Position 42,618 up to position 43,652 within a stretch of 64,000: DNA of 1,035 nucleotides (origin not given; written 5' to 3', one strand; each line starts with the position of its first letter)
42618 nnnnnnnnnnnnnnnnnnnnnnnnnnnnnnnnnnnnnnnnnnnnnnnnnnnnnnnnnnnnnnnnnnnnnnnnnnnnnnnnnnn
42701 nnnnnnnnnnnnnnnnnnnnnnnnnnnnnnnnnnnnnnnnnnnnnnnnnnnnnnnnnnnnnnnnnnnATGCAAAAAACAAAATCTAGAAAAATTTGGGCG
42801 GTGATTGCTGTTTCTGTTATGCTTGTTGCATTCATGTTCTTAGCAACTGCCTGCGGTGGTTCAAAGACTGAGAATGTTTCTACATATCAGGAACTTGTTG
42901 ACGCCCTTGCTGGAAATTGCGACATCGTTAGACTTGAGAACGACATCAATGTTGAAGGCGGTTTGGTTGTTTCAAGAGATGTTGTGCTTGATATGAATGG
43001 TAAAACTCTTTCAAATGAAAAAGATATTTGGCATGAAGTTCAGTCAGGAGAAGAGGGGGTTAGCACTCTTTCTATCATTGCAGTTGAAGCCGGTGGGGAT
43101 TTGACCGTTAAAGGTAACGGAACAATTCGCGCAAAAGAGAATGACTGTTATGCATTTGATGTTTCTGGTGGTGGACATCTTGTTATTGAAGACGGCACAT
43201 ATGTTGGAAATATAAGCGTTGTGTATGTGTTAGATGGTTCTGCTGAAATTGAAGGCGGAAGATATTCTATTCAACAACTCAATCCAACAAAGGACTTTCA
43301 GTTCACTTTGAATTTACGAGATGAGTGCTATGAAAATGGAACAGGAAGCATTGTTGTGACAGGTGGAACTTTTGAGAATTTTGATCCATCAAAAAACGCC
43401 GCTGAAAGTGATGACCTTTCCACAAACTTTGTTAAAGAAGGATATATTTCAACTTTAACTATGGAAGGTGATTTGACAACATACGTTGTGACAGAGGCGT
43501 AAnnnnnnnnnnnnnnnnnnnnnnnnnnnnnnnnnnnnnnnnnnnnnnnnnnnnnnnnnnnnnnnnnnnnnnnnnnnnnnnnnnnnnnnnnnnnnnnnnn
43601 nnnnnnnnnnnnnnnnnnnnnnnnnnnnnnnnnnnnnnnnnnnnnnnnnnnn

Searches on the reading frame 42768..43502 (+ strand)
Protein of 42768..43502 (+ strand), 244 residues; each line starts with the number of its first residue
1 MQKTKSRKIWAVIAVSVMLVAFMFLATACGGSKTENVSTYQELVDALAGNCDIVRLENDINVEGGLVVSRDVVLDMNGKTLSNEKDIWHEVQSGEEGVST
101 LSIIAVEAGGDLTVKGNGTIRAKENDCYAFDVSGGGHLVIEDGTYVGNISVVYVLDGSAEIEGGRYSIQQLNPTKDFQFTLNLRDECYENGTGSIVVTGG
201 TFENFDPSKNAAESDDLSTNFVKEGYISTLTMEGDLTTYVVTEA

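Call 5: search_protein_families(library=pfam, proteins=[window:42768-43502:+], max_evalue=0.01)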
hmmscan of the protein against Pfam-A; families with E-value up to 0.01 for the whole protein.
window:42768-43502:+ (244 aa): 0 families

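Call 6: find_encoding_contigs(protein=window:42768-43502:+, flank=3000, max_places=10)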
Protein window:42768-43502:+ (244 aa): 23 contigs read that carry it; 10 places shown.
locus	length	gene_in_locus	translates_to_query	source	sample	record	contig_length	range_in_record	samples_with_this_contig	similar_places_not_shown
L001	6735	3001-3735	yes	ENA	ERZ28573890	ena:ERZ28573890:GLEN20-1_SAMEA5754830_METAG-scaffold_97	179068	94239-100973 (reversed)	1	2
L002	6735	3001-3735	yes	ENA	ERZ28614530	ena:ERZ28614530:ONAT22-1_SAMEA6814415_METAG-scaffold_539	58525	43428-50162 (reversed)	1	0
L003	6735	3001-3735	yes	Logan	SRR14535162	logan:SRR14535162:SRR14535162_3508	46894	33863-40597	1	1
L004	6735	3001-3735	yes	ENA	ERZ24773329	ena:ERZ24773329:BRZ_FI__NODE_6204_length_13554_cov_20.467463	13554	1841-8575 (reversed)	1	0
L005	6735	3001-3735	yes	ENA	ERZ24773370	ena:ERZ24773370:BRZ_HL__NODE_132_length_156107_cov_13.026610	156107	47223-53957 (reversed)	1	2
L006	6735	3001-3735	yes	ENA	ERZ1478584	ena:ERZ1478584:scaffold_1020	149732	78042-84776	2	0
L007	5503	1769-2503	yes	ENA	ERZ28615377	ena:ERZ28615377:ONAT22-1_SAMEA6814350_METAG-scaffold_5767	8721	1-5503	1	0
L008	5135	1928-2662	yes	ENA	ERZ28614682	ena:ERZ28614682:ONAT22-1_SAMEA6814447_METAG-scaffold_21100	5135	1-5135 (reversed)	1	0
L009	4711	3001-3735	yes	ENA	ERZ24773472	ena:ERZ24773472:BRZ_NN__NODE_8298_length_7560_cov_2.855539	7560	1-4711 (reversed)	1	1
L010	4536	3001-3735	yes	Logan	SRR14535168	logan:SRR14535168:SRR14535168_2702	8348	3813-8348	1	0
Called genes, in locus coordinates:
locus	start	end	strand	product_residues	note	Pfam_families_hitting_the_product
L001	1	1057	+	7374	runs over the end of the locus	-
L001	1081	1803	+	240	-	PF04002:RadC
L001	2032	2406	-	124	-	-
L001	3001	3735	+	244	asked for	-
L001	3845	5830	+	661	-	PF00270:DEAD (faint), PF04851:ResIII, PF17757:UvrB_inter, PF27431:UvrB_3rd, PF00271:Helicase_C, PF12344:UvrB, PF02151:UVR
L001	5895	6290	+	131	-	-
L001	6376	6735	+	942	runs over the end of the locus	PF00005:ABC_tran (faint), PF02463:SMC_N (faint), PF03193:RsgA_GTPase (faint), PF13304:AAA_21 (faint), PF13555:AAA_29 (faint), PF20703:nSTAND1 (faint), PF17760:UvrA_inter, PF17755:UvrA_DNA-bind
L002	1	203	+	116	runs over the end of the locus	PF01245:Ribosomal_L19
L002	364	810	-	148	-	PF14206:Cys_rich_CPCC (weak)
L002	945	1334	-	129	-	-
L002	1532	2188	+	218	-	PF01520:Amidase_3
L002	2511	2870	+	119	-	-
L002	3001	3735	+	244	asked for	-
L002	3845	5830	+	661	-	PF00270:DEAD (faint), PF04851:ResIII, PF17757:UvrB_inter, PF27431:UvrB_3rd, PF00271:Helicase_C, PF12344:UvrB, PF02151:UVR (weak)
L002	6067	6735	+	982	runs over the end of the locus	PF00005:ABC_tran (faint), PF02463:SMC_N (faint), PF03193:RsgA_GTPase (faint), PF13555:AAA_29 (faint), PF20703:nSTAND1 (faint), PF13304:AAA_21 (faint), PF17760:UvrA_inter, PF17755:UvrA_DNA-bind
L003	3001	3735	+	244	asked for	-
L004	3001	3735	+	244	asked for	-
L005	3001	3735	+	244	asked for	-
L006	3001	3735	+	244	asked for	-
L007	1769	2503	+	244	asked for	-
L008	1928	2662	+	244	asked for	-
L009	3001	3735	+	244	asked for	-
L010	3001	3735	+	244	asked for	-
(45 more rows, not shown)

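Call 13: find_homologous_proteins(query=window:42768-43502:+, max_evalue=0.001)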
Query window:42768-43502:+ (244 aa): 134 proteins with E <= 0.001 among 1063 candidates; the best 120 are listed.
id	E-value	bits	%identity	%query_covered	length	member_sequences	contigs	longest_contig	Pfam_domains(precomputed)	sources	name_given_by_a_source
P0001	2.6e-151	520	98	100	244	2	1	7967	-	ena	-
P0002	1.1e-148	511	96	100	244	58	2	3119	-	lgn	-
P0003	1.4e-145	501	95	100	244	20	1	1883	-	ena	-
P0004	1.3e-141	488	92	100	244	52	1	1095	-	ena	-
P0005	7.1e-118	410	80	100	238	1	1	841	-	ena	-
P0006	3.3e-98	346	70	100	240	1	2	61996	-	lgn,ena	-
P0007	2.4e-96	340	68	100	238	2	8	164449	-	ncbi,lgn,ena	-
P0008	1.9e-81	291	60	100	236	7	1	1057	-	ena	-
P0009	1.0e-78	282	59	99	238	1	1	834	-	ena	-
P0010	1.8e-78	281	59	99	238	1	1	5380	-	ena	-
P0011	7.9e-78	279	59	99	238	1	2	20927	-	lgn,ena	-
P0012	1.6e-77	278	59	99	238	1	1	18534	-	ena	-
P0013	1.7e-77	278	59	99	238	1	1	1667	-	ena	-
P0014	2.3e-77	278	59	99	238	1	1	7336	-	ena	-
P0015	2.4e-77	278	59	99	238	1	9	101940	-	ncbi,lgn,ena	-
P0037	3.6e-76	274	58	99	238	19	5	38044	-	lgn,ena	-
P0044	3.2e-75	271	56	99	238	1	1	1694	PF20585.5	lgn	-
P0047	4.2e-75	271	56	99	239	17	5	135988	-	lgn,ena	-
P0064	7.5e-71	257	55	99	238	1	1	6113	PF20585.5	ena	-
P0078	2.3e-65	239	53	100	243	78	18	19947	-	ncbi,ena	-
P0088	1.2e-60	223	53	94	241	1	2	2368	PF20585.5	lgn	-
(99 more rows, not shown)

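Call 17: find_related_loci(query=A1, collection=genome_contigs, flank=2500)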
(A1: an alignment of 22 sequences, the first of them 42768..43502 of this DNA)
Query A1 (244 aa) in genome_contigs; peptide patterns used: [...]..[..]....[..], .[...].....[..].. (x = any residue, [..] = any of these).
599 stretches matched a pattern (row limit reached: there are more); 132 encode a relative of the query (tblastn E <= 1e-3); the best 80 are kept; 80 distinct loci.
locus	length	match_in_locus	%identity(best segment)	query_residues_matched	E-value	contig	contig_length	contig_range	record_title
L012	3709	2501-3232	100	1-244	2e-166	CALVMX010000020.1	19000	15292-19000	MAG: uncultured Clostridia bacterium isolate BRZ_EA__bin76 genome assembly, contig: BRZ_EA__NODE_2942_length_19000_cov_6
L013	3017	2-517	90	73-244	5e-101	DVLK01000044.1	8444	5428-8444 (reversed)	MAG TPA_asm: Candidatus Caccovivens faecavium isolate ChiW6-1002 ChiW6__C57040_L8444_SRR5512644, whole genome shotgun se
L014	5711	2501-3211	56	1-242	4e-83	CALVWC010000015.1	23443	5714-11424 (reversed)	MAG: uncultured Clostridia bacterium isolate BRZ_NS__bin95 genome assembly, contig: BRZ_NS__NODE_2133_length_23443_cov_8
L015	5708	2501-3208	57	1-242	4e-82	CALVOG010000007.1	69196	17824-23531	MAG: uncultured Clostridia bacterium isolate BRZ_CQ__bin29 genome assembly, contig: BRZ_CQ__NODE_433_length_69196_cov_11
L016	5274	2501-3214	53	1-244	1e-78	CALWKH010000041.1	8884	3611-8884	MAG: uncultured Clostridia bacterium isolate BRZ_BP__bin13 genome assembly, contig: BRZ_BP__NODE_8195_length_8884_cov_4.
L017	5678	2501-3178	52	1-230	3e-71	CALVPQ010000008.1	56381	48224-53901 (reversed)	MAG: uncultured Clostridia bacterium isolate BRZ_CF__bin29 genome assembly, contig: BRZ_CF__NODE_719_length_56381_cov_11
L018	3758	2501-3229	51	1-244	1e-68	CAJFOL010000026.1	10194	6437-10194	uncultured Clostridia bacterium isolate Coassembly_mag_441 genome assembly, contig: MAGpy_11413_min2k_bin_441_fak87_2890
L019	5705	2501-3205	48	1-244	9e-67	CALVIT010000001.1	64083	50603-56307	MAG: uncultured Clostridia bacterium isolate BRZ_DV__bin62 genome assembly, contig: BRZ_DV__NODE_577_length_64083_cov_5.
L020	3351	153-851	51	1-230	3e-66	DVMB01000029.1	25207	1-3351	MAG TPA_asm: Candidatus Onthoplasma faecigallinarum isolate 5992 CHK70__C204498_L25207_ERR2241760, whole genome shotgun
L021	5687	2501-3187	49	15-243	1e-61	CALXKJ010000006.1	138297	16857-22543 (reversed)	MAG: uncultured Spirochaetaceae bacterium isolate BRZ_RS__bin36 genome assembly, contig: BRZ_RS__NODE_100_length_138297_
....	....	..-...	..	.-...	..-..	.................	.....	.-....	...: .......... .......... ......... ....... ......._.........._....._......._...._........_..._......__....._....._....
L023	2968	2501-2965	60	1-161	1e-57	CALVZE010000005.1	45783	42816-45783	MAG: uncultured Clostridia bacterium isolate BRZ_PH__bin59 genome assembly, contig: BRZ_PH__NODE_1050_length_45783_cov_8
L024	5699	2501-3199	45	1-244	4e-57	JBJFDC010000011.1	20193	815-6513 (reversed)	MAG: Christensenellales bacterium isolate LOHA32_bin.042 NODE_1459_length_20193_cov_7.244165, whole genome shotgun seque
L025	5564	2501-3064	54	37-232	8e-57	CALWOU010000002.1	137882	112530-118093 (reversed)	MAG: uncultured Clostridia bacterium isolate BRZ_MB__bin116 genome assembly, contig: BRZ_MB__NODE_201_length_137882_cov_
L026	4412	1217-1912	44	3-241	1e-56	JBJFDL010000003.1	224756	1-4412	MAG: Christensenellales bacterium isolate PUUB39_bin.048 NODE_3_length_224756_cov_32.417889, whole genome shotgun sequen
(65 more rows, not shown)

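Call 20: find_encoding_contigs(protein=P0015, flank=1500, max_places=10)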
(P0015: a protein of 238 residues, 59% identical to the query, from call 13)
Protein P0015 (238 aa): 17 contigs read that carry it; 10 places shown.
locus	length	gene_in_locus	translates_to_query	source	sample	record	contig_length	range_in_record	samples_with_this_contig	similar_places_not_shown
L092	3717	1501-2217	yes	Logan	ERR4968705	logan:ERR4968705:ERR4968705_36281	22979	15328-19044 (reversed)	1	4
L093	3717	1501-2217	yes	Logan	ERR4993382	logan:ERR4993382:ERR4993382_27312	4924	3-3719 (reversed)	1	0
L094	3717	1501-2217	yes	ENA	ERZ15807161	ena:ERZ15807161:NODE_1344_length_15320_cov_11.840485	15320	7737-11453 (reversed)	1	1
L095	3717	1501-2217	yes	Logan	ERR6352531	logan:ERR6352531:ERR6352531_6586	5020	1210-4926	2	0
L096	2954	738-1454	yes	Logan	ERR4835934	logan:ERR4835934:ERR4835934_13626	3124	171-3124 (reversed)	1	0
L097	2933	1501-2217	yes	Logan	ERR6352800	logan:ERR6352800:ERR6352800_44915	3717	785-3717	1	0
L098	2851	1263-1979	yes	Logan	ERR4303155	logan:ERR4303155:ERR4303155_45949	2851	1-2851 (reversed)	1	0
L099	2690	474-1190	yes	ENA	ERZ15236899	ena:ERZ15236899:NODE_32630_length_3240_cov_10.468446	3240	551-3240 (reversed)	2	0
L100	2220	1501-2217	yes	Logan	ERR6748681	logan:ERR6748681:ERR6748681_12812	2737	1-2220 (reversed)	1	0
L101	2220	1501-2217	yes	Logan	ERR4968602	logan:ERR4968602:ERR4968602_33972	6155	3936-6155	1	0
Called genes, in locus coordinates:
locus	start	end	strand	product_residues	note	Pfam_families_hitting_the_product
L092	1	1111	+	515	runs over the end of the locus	PF20769:YPEB_N, PF14620:YPEB_PepSY1-2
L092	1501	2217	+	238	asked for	-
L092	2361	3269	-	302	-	-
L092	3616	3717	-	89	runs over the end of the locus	PF04026:SpoVG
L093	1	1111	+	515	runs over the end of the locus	PF20769:YPEB_N, PF14620:YPEB_PepSY1-2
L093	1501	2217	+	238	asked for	-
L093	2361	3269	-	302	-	-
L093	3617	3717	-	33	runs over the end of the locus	?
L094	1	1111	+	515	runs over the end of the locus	PF20769:YPEB_N, PF14620:YPEB_PepSY1-2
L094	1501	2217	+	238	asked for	-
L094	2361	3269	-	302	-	-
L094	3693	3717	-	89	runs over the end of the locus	PF04026:SpoVG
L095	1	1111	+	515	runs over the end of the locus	PF20769:YPEB_N, PF14620:YPEB_PepSY1-2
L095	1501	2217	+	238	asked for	-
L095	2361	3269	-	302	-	-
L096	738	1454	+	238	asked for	-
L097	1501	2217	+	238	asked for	-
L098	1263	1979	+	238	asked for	-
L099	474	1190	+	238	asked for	-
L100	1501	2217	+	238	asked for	-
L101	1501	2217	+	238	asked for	-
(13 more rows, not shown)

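Call 21: find_encoding_contigs(protein=P0078, flank=1500, max_places=10)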
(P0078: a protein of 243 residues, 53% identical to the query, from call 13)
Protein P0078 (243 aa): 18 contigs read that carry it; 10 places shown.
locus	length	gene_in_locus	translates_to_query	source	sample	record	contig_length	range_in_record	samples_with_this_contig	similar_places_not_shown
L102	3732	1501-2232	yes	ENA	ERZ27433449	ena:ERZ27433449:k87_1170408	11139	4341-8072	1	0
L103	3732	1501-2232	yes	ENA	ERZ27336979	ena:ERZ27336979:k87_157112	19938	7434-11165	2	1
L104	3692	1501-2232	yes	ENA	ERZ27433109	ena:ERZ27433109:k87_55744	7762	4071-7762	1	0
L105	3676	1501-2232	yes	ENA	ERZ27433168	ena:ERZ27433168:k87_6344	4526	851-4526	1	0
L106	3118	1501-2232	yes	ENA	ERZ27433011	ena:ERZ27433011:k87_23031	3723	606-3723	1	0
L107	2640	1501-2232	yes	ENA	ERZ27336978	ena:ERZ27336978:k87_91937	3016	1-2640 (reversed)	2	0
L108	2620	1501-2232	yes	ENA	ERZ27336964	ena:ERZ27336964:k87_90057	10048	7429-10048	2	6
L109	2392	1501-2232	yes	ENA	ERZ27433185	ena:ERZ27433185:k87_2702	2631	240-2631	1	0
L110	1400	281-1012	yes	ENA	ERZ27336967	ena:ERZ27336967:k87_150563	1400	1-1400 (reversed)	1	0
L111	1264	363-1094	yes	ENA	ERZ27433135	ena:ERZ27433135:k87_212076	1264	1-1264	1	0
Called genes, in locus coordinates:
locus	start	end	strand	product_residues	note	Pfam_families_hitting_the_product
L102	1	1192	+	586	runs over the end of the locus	PF12679:ABC2_membrane_2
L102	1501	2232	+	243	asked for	-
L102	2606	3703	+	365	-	-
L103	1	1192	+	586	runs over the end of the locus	PF12679:ABC2_membrane_2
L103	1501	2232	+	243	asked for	-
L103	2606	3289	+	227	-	-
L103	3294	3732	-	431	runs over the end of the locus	PF02878:PGM_PMM_I, PF02879:PGM_PMM_II, PF02880:PGM_PMM_III, PF00408:PGM_PMM_IV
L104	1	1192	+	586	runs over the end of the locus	PF12679:ABC2_membrane_2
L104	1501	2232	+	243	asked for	-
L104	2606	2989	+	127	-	-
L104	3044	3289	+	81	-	-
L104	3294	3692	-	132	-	?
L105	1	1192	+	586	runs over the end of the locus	PF12679:ABC2_membrane_2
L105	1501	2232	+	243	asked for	-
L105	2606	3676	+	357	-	?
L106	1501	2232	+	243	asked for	-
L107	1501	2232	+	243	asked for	-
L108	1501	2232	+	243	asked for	-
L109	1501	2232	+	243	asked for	-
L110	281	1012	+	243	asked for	-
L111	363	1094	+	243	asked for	-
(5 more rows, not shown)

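Call 28: predict_structure(alignment_id=A1)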
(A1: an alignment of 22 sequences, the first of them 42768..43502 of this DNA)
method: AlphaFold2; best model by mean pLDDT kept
length: 244 residues; sequences in the alignment: 22
mean_pLDDT: 86.7   pTM: 0.81
mean pLDDT of the five models: 86.7, 86.4, 85.9, 85.7, 85.3
residues with pLDDT >= 90: 154; 70-90: 47; 50-70: 38; < 50: 5
segments of 3 or more residues with pLDDT < 50: 1-4
pLDDT, mean of each block of 10 residues (from residue 1): 49 67 53 92 97 98 96 99 92 80 96 98 93 97 94 96 94 65 88 95 89 70 96 82 95
secondary structure, 60 per line:
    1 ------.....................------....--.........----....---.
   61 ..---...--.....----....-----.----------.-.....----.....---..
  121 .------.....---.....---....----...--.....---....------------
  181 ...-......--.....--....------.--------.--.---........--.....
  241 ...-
elements in order: H7-27 E34-37 H40-48 E53-56 E60-62 E66-68 E71-75 E80-83 E102-106 E111-115 E119-121 E128-132 E136-140 E144-147 E152-154 E157-161 E165-168 E181-183 H185-190 E193-197 E200-203 E226-233 E236-243

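Call 31: search_protein_families(library=pfam, proteins=[P0044, window:42768-43502:+], max_evalue=10)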
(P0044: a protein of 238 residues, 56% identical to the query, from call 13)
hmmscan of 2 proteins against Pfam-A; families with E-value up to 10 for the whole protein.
P0044 (238 aa): 8 families
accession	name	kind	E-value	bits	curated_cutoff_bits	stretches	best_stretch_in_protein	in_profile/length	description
PF20585.4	Pectate_lyase_5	-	1.6e-05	25.5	24.3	1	34-144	1-62/126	Putative pectate lyase-like adhesive domain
PF01050.24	MannoseP_isomer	-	0.011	16.3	23.6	1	167-235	32-98/116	Mannose-6-phosphate isomerase C-terminal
PF19258.4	KxYKxGKxW_sig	-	0.079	13.4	23.6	1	3-27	8-32/41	KxYKxGKxW signal peptide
PF20409.4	SnoaL_5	-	0.12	13.3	24.1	0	97-124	79-106/118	SnoaL-like domain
PF07652.20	Flavi_DEAD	-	0.15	12.5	21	1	57-132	34-106/148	Flavivirus DEAD domain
PF06708.16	DUF1195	-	0.34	11.1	25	1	8-46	31-69/147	Protein of unknown function (DUF1195)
PF16339.10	DUF4969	-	0.38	11.6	31.4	1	14-43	7-34/79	Domain of unknown function (DUF4969)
PF13418.12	Kelch_4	-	0.89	10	21.6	1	79-98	24-44/49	Galactose oxidase, central domain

window:42768-43502:+ (244 aa): 5 families
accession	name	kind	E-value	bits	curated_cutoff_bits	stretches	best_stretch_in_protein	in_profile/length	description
PF20585.4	Pectate_lyase_5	-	0.023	15.3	24.3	1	34-94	1-34/126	Putative pectate lyase-like adhesive domain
PF16339.10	DUF4969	-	0.028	15.2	31.4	1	13-42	7-33/79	Domain of unknown function (DUF4969)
PF06480.20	FtsH_ext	-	0.12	13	25.5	1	9-45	3-39/103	FtsH Extracellular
PF05513.17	TraA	-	0.15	12.6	22.6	1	10-38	33-61/118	TraA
PF04151.21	PPC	-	0.42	11.9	25.9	1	125-160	2-37/70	Bacterial pre-peptidase C-terminal domain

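Call 32: fold_search(model_id=the predicted structure, library=pdb)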
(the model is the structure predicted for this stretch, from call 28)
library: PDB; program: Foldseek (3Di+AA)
matches with E <= 10: 75; with E <= 0.001: 0
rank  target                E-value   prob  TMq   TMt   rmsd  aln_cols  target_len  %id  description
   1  7lzj_A                8.8e-01  0.66  0.37  0.14   6.8       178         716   10  DpK2 bacteriophage tail spike depolymerase (released 2021-08-25)
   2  5nxk_B                1.1e+00  0.41  0.35  0.28   9.9       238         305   12  L. reuteri 53608 SRRP (released 2018-03-21)
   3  4peu                  1.1e+00  0.28  0.34  0.33   9.9       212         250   16  Structure of the polysaccharide lyase-like protein Cthe_2159 from C. thermocellum, native form with Calcium bound (released 2014-10-01)
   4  5g5o_E                1.1e+00  0.25  0.34  0.26   8.0       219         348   10  Structure of the snake adenovirus 1 hexon-interlacing LH3 protein, native (released 2017-06-07)
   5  8e7f                  1.3e+00  0.06  0.19  0.10  14.6       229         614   14  Crystal structure of the autotransporter Ssp from Serratia marcescens. (released 2023-03-08)
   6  6s6s_A                1.3e+00  0.04  0.17  0.05  14.8       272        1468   11  Structure of Azospirillum brasilense Glutamate Synthase in a4b4 oligomeric state. (released 2019-09-11)
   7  7dmk_B                1.4e+00  0.51  0.40  0.15   8.3       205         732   10  PL6 alginate lyase BcAlyPL6 (released 2021-10-06)
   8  7dmk_C                1.6e+00  0.41  0.35  0.13   7.8       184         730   11  PL6 alginate lyase BcAlyPL6 (released 2021-10-06)
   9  7dmk_D                2.0e+00  0.47  0.38  0.14   8.1       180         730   11  PL6 alginate lyase BcAlyPL6 (released 2021-10-06)
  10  7vz3_B                2.0e+00  0.47  0.38  0.14   7.6       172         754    9  Cryo-EM structure of Depo32, a Klebsiella phage depolymerase targets the K2 serotype K. pneumoniae (released 2023-08-30)
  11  5ny0                  2.0e+00  0.20  0.32  0.24   9.7       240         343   12  L. reuters 100-23 SRRP (released 2018-03-21)
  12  7xks                  2.0e+00  0.15  0.28  0.24   9.4       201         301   14  Crystal structure of an alkaline pectate lyase from Bacillus clausii (released 2023-03-29)
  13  7ojp_Z                2.3e+00  0.01  0.09  0.09  14.3       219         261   10  Crystal structure of Pseudomonas aeruginosa LpxA in complex with compound 1 (released 2021-10-13)
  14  5nxk_A                2.7e+00  0.14  0.30  0.25  10.5       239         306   12  L. reuteri 53608 SRRP (released 2018-03-21)
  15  1qrm                  2.7e+00  0.02  0.14  0.15  13.4       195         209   10  A CLOSER LOOK AT THE ACTIVE SITE OF GAMMA-CARBONIC ANHYDRASES: HIGH RESOLUTION CRYSTAL STRUCTURES OF THE CARBONIC ANHYDR (released 1999-06-25)
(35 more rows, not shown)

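Call 36: find_encoding_contigs(protein=P0002, flank=1200, max_places=10)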
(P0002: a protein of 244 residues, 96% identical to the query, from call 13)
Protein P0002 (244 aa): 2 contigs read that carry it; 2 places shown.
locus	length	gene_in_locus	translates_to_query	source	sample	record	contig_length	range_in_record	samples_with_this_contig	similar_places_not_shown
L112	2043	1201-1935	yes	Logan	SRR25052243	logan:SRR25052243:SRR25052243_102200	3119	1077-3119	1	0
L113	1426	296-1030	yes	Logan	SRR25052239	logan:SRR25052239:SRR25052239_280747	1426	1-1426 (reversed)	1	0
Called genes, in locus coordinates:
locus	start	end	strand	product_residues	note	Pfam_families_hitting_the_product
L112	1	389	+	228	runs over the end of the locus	PF01520:Amidase_3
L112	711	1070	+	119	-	-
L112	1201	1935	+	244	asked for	-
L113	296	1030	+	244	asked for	-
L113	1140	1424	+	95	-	?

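Call 37: find_encoding_contigs(protein=P0004, flank=1200, max_places=10)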
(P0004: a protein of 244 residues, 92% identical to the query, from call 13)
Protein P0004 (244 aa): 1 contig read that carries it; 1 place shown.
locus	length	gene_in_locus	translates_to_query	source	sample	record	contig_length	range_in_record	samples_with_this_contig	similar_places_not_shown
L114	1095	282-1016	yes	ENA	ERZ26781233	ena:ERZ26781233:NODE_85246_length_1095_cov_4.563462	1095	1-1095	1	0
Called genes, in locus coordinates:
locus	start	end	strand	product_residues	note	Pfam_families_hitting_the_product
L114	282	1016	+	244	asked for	-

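Call 41: find_encoding_contigs(protein=P0007, flank=1200, max_places=10)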
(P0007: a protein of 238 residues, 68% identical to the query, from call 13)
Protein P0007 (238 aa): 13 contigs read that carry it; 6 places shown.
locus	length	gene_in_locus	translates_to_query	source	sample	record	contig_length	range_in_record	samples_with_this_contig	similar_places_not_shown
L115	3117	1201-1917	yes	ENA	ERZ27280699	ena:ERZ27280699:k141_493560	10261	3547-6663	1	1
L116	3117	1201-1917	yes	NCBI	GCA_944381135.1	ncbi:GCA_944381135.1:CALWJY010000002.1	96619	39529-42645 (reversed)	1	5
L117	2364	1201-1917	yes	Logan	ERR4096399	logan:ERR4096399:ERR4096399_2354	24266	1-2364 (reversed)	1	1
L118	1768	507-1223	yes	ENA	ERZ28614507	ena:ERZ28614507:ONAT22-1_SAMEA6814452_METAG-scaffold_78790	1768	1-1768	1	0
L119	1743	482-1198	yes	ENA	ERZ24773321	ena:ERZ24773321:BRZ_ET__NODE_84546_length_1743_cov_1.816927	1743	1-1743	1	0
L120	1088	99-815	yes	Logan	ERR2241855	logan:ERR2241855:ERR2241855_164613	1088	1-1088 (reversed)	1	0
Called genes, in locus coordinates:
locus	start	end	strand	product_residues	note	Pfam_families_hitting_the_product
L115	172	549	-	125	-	-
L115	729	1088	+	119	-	-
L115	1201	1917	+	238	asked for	-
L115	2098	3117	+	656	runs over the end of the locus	PF00270:DEAD (weak), PF04851:ResIII, PF17757:UvrB_inter, PF27431:UvrB_3rd, PF00271:Helicase_C, PF12344:UvrB, PF02151:UVR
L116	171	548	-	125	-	-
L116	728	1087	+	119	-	-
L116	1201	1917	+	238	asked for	-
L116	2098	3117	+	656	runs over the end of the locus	PF00270:DEAD (weak), PF04851:ResIII, PF17757:UvrB_inter, PF27431:UvrB_3rd, PF00271:Helicase_C, PF12344:UvrB, PF02151:UVR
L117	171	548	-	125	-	-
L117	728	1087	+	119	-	-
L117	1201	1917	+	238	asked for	-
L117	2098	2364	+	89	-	?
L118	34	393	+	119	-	-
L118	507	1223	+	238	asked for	-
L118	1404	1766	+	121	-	?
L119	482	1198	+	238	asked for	-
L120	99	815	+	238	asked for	-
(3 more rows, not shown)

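Call 42: find_encoding_contigs(protein=P0047, flank=1200, max_places=10)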
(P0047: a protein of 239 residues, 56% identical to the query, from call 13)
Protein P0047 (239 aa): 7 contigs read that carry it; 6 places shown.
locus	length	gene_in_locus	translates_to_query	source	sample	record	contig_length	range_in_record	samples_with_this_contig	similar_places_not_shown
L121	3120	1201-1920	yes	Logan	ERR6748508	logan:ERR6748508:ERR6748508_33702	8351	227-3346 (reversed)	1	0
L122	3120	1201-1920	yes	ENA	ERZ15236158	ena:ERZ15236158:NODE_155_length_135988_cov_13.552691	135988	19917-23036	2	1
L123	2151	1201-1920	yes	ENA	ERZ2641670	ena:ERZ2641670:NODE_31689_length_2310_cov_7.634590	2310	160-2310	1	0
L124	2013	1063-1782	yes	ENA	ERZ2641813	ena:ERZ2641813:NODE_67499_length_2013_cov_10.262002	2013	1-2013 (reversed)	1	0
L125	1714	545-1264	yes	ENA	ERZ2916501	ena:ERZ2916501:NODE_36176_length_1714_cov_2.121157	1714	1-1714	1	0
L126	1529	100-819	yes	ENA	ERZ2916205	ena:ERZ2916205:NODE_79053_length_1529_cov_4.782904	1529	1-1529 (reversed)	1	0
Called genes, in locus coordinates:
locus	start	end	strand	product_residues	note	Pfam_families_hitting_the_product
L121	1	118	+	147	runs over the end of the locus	PF01989:AcnX_swivel_put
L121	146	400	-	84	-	-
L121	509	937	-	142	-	PF00011:HSP20, PF17886:ArsA_HSP20 (faint)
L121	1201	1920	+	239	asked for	-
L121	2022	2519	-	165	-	PF17032:Zn_ribbon_15 (faint), PF13248:Zn_ribbon_3 (faint), PF12773:DZR, PF13240:Zn_Ribbon_1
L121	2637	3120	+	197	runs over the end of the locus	-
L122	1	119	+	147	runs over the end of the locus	PF01989:AcnX_swivel_put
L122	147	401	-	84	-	-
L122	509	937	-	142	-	PF00011:HSP20, PF17886:ArsA_HSP20 (faint)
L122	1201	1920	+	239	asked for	-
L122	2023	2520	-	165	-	PF17032:Zn_ribbon_15 (faint), PF13248:Zn_ribbon_3 (faint), PF12773:DZR, PF13240:Zn_Ribbon_1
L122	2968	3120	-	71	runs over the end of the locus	-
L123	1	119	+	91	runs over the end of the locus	?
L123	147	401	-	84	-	-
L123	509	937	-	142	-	PF00011:HSP20, PF17886:ArsA_HSP20 (faint)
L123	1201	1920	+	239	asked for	-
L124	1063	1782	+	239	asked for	-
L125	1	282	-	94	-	?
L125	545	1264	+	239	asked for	-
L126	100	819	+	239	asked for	-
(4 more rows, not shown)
